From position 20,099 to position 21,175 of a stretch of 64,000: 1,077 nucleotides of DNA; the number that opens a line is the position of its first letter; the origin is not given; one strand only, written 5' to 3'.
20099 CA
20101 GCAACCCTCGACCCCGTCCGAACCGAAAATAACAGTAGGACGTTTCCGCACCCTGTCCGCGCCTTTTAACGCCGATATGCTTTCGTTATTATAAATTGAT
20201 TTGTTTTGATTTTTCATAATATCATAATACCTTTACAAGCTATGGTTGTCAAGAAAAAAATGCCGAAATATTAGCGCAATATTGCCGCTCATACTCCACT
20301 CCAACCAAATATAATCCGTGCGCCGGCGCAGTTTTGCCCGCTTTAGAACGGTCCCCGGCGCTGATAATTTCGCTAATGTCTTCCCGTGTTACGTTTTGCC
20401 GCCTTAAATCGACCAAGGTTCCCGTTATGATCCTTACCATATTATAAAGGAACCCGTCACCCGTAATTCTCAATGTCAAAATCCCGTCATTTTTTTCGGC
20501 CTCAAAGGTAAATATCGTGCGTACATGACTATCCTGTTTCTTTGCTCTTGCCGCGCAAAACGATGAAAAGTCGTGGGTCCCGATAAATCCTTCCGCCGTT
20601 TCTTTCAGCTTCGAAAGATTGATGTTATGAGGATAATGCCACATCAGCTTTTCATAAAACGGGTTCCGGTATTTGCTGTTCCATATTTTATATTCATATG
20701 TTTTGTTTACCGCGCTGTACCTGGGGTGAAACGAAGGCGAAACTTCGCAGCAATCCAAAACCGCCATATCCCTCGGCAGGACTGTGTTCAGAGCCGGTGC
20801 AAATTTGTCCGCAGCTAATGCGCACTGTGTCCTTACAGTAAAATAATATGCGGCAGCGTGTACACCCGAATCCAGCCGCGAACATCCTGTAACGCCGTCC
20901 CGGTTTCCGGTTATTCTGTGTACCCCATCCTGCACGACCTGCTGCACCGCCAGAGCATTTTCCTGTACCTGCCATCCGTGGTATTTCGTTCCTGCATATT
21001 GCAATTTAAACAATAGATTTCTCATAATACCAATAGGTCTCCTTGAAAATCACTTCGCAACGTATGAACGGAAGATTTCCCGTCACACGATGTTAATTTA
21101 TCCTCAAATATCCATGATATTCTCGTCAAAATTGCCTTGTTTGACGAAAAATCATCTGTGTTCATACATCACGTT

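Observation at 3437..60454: Novel ~162-bp Correia/MITE-like repeat family with TA flanks (4 full + 1 truncated copy in 64 kb)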

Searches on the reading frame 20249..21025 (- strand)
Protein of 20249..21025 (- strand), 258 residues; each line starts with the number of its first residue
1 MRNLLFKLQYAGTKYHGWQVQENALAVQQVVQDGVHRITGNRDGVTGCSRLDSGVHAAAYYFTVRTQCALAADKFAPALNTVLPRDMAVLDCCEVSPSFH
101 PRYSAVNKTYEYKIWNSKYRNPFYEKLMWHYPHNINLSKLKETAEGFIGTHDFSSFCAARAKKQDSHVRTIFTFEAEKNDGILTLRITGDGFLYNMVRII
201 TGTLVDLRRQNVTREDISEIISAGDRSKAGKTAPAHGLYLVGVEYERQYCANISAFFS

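Call 14: search_protein_families(library=ncbifam, proteins=[window:20249-21025:-])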
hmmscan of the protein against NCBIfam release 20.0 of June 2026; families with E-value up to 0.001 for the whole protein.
window:20249-21025:- (258 aa): 3 families
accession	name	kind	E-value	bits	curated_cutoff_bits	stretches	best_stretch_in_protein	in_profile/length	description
TIGR00071.1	hisT_truA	equivalog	1.3e-52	178.8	142.85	1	3-240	2-228/228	tRNA pseudouridine(38-40) synthase TruA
NF000622.1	PRK00021.3-3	equivalog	1.2e-21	77.5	308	1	6-246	3-228/265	tRNA pseudouridine(38-40) synthase TruA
TIGR03936.1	sam_1_link_chp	equivalog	4.7e-05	23.2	71.9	1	52-116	54-117/209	TIGR03936 family radical SAM-associated protein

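Call 15: find_encoding_contigs(protein=window:20249-21025:-, flank=3000, max_places=10)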
Protein window:20249-21025:- (258 aa): no gene with exactly this product is on record in the collection.
